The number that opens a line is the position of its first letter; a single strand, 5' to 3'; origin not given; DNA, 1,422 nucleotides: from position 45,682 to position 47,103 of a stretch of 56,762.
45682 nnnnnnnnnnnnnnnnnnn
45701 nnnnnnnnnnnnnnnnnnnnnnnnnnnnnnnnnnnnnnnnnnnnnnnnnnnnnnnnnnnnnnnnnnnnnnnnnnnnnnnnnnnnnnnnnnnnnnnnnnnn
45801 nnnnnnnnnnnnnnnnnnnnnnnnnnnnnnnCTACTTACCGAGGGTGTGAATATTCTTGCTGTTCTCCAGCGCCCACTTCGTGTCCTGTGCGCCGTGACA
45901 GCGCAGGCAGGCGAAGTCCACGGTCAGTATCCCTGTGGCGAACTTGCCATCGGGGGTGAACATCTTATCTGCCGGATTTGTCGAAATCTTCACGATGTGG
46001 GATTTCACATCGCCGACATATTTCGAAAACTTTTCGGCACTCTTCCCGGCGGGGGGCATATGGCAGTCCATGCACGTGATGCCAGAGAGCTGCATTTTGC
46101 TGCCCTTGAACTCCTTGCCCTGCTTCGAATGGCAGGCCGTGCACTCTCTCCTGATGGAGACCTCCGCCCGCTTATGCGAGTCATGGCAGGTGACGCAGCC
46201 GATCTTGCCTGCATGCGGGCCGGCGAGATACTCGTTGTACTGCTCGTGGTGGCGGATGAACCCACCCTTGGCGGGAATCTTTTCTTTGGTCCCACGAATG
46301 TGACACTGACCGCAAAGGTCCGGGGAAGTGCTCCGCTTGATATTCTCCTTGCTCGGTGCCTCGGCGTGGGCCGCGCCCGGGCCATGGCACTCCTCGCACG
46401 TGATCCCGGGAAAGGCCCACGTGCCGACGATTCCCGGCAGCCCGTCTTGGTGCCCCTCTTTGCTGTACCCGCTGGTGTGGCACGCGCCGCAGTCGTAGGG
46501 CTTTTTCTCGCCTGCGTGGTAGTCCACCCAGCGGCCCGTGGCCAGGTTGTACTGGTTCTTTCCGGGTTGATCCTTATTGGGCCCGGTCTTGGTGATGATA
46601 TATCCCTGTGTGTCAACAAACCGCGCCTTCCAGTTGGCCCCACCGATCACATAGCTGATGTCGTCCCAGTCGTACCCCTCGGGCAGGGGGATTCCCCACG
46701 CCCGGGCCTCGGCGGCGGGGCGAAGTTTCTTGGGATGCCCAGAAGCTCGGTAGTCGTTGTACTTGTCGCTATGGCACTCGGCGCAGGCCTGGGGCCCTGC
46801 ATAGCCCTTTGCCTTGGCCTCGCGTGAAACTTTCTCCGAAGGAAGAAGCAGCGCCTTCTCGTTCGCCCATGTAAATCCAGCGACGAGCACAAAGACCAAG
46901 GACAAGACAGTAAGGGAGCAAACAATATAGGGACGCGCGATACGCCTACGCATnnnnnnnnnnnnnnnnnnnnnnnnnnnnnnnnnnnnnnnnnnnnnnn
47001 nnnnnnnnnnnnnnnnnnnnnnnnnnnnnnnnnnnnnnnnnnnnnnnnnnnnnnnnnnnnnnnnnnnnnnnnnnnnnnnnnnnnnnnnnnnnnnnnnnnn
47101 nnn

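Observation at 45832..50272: HAO-like octaheme, outer-membrane beta-barrel and a second octaheme: a porin-cytochrome-style module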

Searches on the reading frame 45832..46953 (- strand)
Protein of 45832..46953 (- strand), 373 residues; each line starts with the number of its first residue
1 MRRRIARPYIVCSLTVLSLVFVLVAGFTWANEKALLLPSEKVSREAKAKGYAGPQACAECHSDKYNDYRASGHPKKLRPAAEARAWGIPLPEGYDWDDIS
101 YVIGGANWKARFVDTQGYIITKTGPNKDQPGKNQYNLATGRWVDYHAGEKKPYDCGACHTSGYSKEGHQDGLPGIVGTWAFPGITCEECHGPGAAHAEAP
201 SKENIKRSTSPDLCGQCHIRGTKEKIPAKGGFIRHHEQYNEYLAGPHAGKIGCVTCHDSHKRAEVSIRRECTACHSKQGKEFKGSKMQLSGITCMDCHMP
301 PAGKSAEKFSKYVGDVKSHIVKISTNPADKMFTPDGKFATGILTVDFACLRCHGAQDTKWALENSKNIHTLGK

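Call 3: search_protein_families(library=pfam, proteins=[window:45832-46953:-], max_evalue=0.01)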
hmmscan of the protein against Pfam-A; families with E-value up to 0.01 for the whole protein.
window:45832-46953:- (373 aa): 5 families
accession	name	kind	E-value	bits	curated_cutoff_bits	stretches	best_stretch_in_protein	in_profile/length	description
PF14522.11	Cytochrome_C7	-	2.4e-12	46.9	24.8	1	209-276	42-67/67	Cytochrome c7 and related cytochrome c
PF13435.11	Cytochrome_C554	-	3.1e-09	38.1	20.8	1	148-191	44-84/84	Cytochrome c554 and c-prime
PF09699.15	Paired_CXXCH_1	-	2.3e-08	34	20.6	1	185-218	8-36/41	Doubled CXXCH motif (Paired_CXXCH_1)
PF14537.11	Cytochrom_c3_2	-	3.8e-08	34.1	25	1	183-276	6-79/79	Cytochrome c3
PF03264.19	Cytochrom_NNT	-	0.0026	18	24.1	0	269-323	37-95/174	NapC/NirT cytochrome c family, N-terminal region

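Call 4: search_protein_families(library=ncbifam, proteins=[window:45832-46953:-], max_evalue=0.01)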
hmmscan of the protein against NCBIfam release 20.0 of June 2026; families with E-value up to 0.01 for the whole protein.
window:45832-46953:- (373 aa): 8 families
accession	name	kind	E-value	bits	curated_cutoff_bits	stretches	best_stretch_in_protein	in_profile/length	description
NF041198.1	UshA_like_PCGU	equivalog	8.1e-13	47.8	275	2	153-220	443-510/519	UshA-like (seleno)protein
TIGR03153.1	cytochr_NrfH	equivalog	2.7e-12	46.9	134.2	1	269-360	29-116/138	cytochrome c nitrite reductase small subunit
NF041028.1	decahem_GSU2203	exception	2e-08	33.9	325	0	23-73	9-55/317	GSU2203 family decaheme c-type cytochrome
TIGR03508.1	decahem_SO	subfamily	5e-08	32.7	192.2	1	155-303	5-155/258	DmsE family decaheme c-type cytochrome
NF045722.1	c3_cytochr_TmcA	equivalog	0.00032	20.6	114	0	255-301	46-90/125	acidic tetraheme cytochrome c3 TmcA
TIGR01905.1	paired_CXXCH_1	subfamily_domain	0.0018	18.2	25.2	0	185-219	8-37/41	doubled CXXCH domain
NF047727.1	4hemeCytCCctA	equivalog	0.0022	18.1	180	0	240-307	27-96/109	tetraheme c-type cytochrome CctA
NF040886.1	cyt_C_like_Sec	equivalog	0.0068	15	250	0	235-356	52-164/423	multiheme c-type cytochrome (seleno)protein ExtKL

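Call 29: find_homologous_proteins(query=window:45832-46953:-)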
Query window:45832-46953:- (373 aa): 2538 proteins with E <= 0.001 among 4539 candidates; the best 120 are listed.
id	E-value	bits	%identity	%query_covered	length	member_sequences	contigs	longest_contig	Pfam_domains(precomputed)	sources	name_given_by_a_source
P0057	4.0e-264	893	100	100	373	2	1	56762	PF09699.16,PF14537.12,PF13435.12,PF14522.12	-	-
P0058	1.2e-231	786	87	100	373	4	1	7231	PF09699.16,PF14537.12,PF13435.12,PF14522.12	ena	-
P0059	8.4e-222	754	84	99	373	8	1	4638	PF09699.16,PF14537.12,PF13435.12,PF14522.12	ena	-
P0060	3.2e-205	699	78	100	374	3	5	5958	PF09699.16,PF14537.12,PF13435.12,PF14522.12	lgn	-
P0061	3.3e-203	693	78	99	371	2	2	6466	PF09699.16,PF14537.12,PF13435.12,PF14522.12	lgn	-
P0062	2.6e-198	677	78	98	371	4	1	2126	PF09699.16,PF14537.12,PF13435.12,PF03264.20,PF14522.12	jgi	jgi:nitrate/TMAO reductase-like tetraheme cytochrome c subunit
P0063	4.2e-195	666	76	98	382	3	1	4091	PF09699.16,PF14537.12,PF13435.12,PF14522.12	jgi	jgi:hypothetical protein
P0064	4.6e-192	656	74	98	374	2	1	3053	PF09699.16,PF14537.12,PF13435.12,PF14522.12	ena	-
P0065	8.9e-192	655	78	91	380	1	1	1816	PF09699.16,PF14537.12,PF13435.12,PF02335.21,PF14522.12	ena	-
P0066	9.8e-191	652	74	100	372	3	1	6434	PF09699.16,PF14537.12,PF13435.12,PF14522.12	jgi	jgi:hypothetical protein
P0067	1.5e-189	648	74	100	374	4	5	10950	PF09699.16,PF14537.12,PF13435.12,PF14522.12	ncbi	-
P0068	4.8e-189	646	75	92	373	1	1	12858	PF09699.16,PF14537.12,PF13435.12,PF14522.12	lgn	-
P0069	3.9e-186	637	71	99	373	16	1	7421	PF09699.16,PF14537.12,PF13435.12,PF14522.12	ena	-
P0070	5.6e-186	636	71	99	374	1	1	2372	PF09699.16,PF14537.12,PF13435.12,PF03264.20,PF14522.12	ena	-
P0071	4.3e-185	633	70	99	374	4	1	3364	PF09699.16,PF14537.12,PF13435.12,PF14522.12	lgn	-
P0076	6.5e-174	596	68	98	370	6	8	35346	PF09699.16,PF14537.12,PF13435.12,PF14522.12,PF22113.2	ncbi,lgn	-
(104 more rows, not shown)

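Call 31: find_encoding_contigs(protein=P0058, flank=8000, max_places=1)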
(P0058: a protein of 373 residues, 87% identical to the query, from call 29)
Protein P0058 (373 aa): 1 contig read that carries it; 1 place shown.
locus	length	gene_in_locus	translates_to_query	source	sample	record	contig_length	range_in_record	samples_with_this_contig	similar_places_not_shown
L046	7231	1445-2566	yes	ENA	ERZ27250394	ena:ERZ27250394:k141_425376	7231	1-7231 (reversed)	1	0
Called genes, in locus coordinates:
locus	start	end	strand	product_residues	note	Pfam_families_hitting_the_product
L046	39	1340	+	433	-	-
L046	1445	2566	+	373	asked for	PF14522:Cytochrome_C7 (faint), PF09699:Paired_CXXCH_1 (faint), PF14537:Cytochrom_c3_2 (faint), PF13435:Cytochrome_C554 (faint)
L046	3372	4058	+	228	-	PF00072:Response_reg, PF13384:HTH_23 (faint), PF00196:GerE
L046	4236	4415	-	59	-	-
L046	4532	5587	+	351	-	PF22113:Mtrc-MtrF_II-IV_dom (faint), PF14522:Cytochrome_C7 (faint), PF22678:Cytochrom_c_NrfB-like, PF14537:Cytochrom_c3_2 (weak), PF09699:Paired_CXXCH_1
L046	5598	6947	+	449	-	PF11854:MtrB_PioB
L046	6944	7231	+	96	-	?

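Call 32: find_encoding_contigs(protein=P0068, flank=8000, max_places=1)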
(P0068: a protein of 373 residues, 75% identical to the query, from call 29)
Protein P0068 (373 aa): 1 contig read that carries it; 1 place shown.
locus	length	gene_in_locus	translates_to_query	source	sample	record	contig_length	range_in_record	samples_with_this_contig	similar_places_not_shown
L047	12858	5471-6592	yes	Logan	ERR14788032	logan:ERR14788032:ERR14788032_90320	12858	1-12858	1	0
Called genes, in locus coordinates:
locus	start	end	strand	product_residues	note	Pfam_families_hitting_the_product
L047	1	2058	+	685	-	?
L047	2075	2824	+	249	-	PF12797:Fer4_2 (weak), PF12838:Fer4_7 (weak), PF13237:Fer4_10 (weak), PF13247:Fer4_11, PF13187:Fer4_9 (weak), PF12797:Fer4_2 (weak), PF12837:Fer4_6 (weak), PF13247:Fer4_11, +6 more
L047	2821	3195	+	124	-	-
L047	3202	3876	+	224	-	PF02613:Nitrate_red_del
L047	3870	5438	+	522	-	PF12838:Fer4_7 (weak), PF13237:Fer4_10 (weak), PF13187:Fer4_9 (weak), PF00037:Fer4 (weak), PF02662:FlpD, PF12838:Fer4_7, PF13187:Fer4_9 (weak), PF13237:Fer4_10 (weak), +9 more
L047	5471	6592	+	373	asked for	PF14522:Cytochrome_C7 (faint), PF09699:Paired_CXXCH_1 (faint), PF13435:Cytochrome_C554 (faint), PF14537:Cytochrom_c3_2 (weak)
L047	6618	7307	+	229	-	PF02742:Fe_dep_repr_C, PF04023:FeoA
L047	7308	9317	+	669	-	PF01926:MMR_HSR1, PF02421:FeoB_N, PF17910:FeoB_Cyto, PF07670:Gate, PF07664:FeoB_C, PF07670:Gate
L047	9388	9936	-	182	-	PF13298:LigD_N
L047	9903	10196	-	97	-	PF08734:GYD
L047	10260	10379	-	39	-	-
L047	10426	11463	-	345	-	PF04055:Radical_SAM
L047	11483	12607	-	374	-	PF18854:baeRF_family10, PF18844:baeRF_family2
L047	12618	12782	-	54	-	PF09723:Zn_ribbon_8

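Call 33: find_encoding_contigs(protein=P0076, flank=8000, max_places=2)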
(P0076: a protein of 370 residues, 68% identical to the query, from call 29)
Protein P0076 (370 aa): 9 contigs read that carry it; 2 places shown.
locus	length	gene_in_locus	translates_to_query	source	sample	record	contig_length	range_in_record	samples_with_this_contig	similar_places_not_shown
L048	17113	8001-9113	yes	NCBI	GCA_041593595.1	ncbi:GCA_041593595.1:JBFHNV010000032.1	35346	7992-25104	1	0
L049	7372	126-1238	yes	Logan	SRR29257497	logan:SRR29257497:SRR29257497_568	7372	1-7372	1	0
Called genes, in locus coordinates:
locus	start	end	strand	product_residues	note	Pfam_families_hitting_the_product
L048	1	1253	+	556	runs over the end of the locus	PF27054:Beta_methylindole_red_C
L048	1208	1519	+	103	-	-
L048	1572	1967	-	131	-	PF00571:CBS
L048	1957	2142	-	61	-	-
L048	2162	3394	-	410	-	PF00111:Fer2, PF00970:FAD_binding_6 (weak), PF00175:NAD_binding_1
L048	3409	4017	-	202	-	PF02508:Rnf-Nqr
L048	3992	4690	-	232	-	PF02508:Rnf-Nqr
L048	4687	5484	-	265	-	PF04205:FMN_bind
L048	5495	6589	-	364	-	PF03116:NQR2_RnfD_RnfE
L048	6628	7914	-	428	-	PF05896:NQRA_N, PF24836:NQRA_2nd, PF11973:NQRA_SLBB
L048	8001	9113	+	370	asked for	PF14522:Cytochrome_C7 (faint), PF09699:Paired_CXXCH_1 (faint), PF14537:Cytochrom_c3_2 (faint), PF13435:Cytochrome_C554 (faint), PF22113:Mtrc-MtrF_II-IV_dom (weak)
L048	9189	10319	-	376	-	PF01168:Ala_racemase_N, PF00842:Ala_racemase_C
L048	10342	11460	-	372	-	PF01168:Ala_racemase_N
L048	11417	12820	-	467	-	PF13941:MutL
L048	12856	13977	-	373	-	PF05222:AlaDh_PNT_N, PF01262:AlaDh_PNT_C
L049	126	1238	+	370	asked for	PF14522:Cytochrome_C7 (faint), PF09699:Paired_CXXCH_1 (faint), PF14537:Cytochrom_c3_2 (faint), PF13435:Cytochrome_C554 (faint), PF22113:Mtrc-MtrF_II-IV_dom (weak)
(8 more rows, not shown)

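Call 34: search_solved_structures(query=window:45832-46953:-, max_evalue=0.01)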
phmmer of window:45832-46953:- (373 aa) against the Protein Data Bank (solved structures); distinct sequences matched with E-value up to 0.01: 2.
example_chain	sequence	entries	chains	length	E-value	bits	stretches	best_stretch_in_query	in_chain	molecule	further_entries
6i5b_A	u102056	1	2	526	1.6e-17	66.5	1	46-246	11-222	Uncharacterized protein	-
6qvm_A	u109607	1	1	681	7.7e-08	34.6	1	49-305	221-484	Multiheme cytochrome cf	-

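Call 78: search_protein_families(library=pfam, proteins=[L046:3285-4058:+], max_evalue=0.001)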
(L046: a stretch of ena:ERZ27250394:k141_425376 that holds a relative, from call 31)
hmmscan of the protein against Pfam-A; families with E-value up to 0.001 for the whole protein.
L046:3285-4058:+ (257 aa): 3 families
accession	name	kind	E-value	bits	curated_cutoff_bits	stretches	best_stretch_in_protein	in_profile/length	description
PF00072.30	Response_reg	-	4.3e-27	94.9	30.2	1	36-148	1-111/111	Response regulator receiver domain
PF00196.25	GerE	-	1.6e-22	79.3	23.5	1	186-241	2-57/57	Bacterial regulatory proteins, luxR family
PF13384.12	HTH_23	-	2e-05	24.7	24.6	1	193-219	9-35/50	Homeodomain-like domain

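Call 88: predict_structure(alignment_id=A3)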
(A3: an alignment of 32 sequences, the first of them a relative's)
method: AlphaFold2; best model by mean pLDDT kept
length: 373 residues; sequences in the alignment: 32
mean_pLDDT: 69.5   pTM: 0.59
mean pLDDT of the five models: 69.5, 67.2, 66.3, 64.0, 62.7
residues with pLDDT >= 90: 56; 70-90: 137; 50-70: 123; < 50: 57
segments of 3 or more residues with pLDDT < 50: 27-33, 214-217, 226-237, 300-321, 336-339, 369-373
pLDDT, mean of each block of 10 residues (from residue 1): 56 73 58 61 76 80 76 70 87 97 79 96 97 85 89 78 84 89 59 76 66 50 52 47 61 61 62 79 78 61 34 37 67 53 66 75 66 32
secondary structure, 60 per line:
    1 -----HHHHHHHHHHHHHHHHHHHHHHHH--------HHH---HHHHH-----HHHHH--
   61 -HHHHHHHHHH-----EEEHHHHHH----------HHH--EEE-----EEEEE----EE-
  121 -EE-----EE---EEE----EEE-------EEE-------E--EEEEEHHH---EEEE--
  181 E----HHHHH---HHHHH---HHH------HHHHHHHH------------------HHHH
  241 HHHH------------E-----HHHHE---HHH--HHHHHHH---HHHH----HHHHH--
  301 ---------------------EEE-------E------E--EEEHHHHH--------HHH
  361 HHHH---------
elements in order: H6-29 H44-48 H54-58 H62-71 E77-79 H80-85 E101-103 E109-113 E134-136 E141-143 E151-153 E164-168 E175-178 H186-190 H194-198 H211-218 H237-244 H263-266 H276-282 H286-289 H294-298 E322-324 E342-344 H345-349 H358-364

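Call 92: fold_search(model_id=the predicted structure, library=pdb)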
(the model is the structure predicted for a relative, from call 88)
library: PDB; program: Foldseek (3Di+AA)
matches with E <= 10: 152; with E <= 0.001: 8
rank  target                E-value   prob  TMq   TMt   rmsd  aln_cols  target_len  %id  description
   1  6i5b_A                1.7e-10  1.00  0.54  0.43   7.5       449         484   20  Crystal Structure of Outer Cell Wall Cytochrome OcwA (released 2019-09-25)
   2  6i5b_B                3.6e-10  1.00  0.53  0.42   7.7       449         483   20  Crystal Structure of Outer Cell Wall Cytochrome OcwA (released 2019-09-25)
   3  4rkm_G                4.6e-09  1.00  0.51  0.31   8.0       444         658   18  Wolinella succinogenes octaheme sulfite reductase MccA, form I (released 2015-02-04)
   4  6qvm_A                4.6e-09  1.00  0.42  0.26   9.6       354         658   22  Undecaheme cytochrome from S-layer of Carboxydothermus ferrireducens (released 2020-03-25)
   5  4rkm_B                7.6e-09  1.00  0.50  0.31   8.0       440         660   18  Wolinella succinogenes octaheme sulfite reductase MccA, form I (released 2015-02-04)
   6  4rkm_A                1.2e-08  1.00  0.51  0.32   7.7       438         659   19  Wolinella succinogenes octaheme sulfite reductase MccA, form I (released 2015-02-04)
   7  4rkn_C                1.7e-08  1.00  0.51  0.32   7.3       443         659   19  Wolinella succinogenes octaheme sulfite reductase MccA, form II (released 2015-02-04)
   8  4rkn_B                2.3e-08  1.00  0.50  0.31   7.9       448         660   18  Wolinella succinogenes octaheme sulfite reductase MccA, form II (released 2015-02-04)
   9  8rv0                  5.7e-02  0.12  0.18  0.15  20.2       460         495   14  Crystal structure of octaheme nitrite reductase from Trichlorobacter ammonificans in complex with nitrite (released 2024-03-27)
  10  3f29_B                1.3e-01  0.08  0.17  0.13  20.4       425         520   13  Structure of the Thioalkalivibrio nitratireducens cytochrome c nitrite reductase in complex with sulfite (released 2008-12-09)
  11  3rkh_A                3.6e-01  0.06  0.18  0.13  19.8       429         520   13  Structure of the Thioalkalivibrio nitratireducens cytochrome c nitrite reductase in a complex with nitrite (full occup (released 2011-06-15)
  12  3mmo_A                4.4e-01  0.04  0.16  0.13  19.4       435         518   12  Structure of the Thioalkalivibrio nitratireducens cytochrome c nitrite reductase in complex with cyanide (released 2010-09-29)
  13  4fma_C                5.0e-01  0.03  0.12  0.12  21.1       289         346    9  EspG structure (released 2012-09-05)
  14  4imm_B                1.6e+00  0.02  0.07  0.08  12.4        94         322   18  The crystal structure of BamB from Moraxella catarrhalis (released 2014-03-26)
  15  8sho_N                2.1e+00  0.05  0.08  0.17   9.0        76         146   20  CCT G beta 5 complex close state 11 (released 2023-10-25)
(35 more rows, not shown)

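Call 93: search_solved_structures(query=A3, max_evalue=0.01, show_alignments=2)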
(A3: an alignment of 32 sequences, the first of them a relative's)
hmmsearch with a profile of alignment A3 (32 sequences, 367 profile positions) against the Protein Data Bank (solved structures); distinct sequences matched with E-value up to 0.01: 10.
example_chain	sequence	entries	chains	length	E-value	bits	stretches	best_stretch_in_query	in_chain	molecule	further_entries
6i5b_A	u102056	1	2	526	9.4e-24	87.1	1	39-217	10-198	Uncharacterized protein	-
6qvm_A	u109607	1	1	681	1.5e-13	53.6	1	41-299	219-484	Multiheme cytochrome cf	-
4rkm_A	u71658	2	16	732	2.5e-08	36.4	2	261-325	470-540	MccA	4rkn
6r2q_A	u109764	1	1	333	4.4e-07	32.3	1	147-296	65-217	Cystathionine beta-synthase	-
2k3v_A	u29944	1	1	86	0.00077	21.6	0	239-271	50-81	Tetraheme cytochrome c-type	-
8rv0_Y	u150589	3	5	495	0.00084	21.5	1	272-297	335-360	Octaheme cytochrome c nitrite reductase | Octaheme nitrite c cytochrome c reductase | Octaheme nitrite reductase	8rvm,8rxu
3sxq_A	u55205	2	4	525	0.0038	19.3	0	273-296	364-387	Eight-heme nitrite reductase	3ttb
2zet_C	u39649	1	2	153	0.0041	19.2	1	214-300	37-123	Melanophilin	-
1bvb_A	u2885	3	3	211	0.0041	19.2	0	44-73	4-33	CYTOCHROME C-554 | CYTOCHROME C554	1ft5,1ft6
6hr0_A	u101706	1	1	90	0.0052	18.9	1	237-272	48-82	Cytochrome C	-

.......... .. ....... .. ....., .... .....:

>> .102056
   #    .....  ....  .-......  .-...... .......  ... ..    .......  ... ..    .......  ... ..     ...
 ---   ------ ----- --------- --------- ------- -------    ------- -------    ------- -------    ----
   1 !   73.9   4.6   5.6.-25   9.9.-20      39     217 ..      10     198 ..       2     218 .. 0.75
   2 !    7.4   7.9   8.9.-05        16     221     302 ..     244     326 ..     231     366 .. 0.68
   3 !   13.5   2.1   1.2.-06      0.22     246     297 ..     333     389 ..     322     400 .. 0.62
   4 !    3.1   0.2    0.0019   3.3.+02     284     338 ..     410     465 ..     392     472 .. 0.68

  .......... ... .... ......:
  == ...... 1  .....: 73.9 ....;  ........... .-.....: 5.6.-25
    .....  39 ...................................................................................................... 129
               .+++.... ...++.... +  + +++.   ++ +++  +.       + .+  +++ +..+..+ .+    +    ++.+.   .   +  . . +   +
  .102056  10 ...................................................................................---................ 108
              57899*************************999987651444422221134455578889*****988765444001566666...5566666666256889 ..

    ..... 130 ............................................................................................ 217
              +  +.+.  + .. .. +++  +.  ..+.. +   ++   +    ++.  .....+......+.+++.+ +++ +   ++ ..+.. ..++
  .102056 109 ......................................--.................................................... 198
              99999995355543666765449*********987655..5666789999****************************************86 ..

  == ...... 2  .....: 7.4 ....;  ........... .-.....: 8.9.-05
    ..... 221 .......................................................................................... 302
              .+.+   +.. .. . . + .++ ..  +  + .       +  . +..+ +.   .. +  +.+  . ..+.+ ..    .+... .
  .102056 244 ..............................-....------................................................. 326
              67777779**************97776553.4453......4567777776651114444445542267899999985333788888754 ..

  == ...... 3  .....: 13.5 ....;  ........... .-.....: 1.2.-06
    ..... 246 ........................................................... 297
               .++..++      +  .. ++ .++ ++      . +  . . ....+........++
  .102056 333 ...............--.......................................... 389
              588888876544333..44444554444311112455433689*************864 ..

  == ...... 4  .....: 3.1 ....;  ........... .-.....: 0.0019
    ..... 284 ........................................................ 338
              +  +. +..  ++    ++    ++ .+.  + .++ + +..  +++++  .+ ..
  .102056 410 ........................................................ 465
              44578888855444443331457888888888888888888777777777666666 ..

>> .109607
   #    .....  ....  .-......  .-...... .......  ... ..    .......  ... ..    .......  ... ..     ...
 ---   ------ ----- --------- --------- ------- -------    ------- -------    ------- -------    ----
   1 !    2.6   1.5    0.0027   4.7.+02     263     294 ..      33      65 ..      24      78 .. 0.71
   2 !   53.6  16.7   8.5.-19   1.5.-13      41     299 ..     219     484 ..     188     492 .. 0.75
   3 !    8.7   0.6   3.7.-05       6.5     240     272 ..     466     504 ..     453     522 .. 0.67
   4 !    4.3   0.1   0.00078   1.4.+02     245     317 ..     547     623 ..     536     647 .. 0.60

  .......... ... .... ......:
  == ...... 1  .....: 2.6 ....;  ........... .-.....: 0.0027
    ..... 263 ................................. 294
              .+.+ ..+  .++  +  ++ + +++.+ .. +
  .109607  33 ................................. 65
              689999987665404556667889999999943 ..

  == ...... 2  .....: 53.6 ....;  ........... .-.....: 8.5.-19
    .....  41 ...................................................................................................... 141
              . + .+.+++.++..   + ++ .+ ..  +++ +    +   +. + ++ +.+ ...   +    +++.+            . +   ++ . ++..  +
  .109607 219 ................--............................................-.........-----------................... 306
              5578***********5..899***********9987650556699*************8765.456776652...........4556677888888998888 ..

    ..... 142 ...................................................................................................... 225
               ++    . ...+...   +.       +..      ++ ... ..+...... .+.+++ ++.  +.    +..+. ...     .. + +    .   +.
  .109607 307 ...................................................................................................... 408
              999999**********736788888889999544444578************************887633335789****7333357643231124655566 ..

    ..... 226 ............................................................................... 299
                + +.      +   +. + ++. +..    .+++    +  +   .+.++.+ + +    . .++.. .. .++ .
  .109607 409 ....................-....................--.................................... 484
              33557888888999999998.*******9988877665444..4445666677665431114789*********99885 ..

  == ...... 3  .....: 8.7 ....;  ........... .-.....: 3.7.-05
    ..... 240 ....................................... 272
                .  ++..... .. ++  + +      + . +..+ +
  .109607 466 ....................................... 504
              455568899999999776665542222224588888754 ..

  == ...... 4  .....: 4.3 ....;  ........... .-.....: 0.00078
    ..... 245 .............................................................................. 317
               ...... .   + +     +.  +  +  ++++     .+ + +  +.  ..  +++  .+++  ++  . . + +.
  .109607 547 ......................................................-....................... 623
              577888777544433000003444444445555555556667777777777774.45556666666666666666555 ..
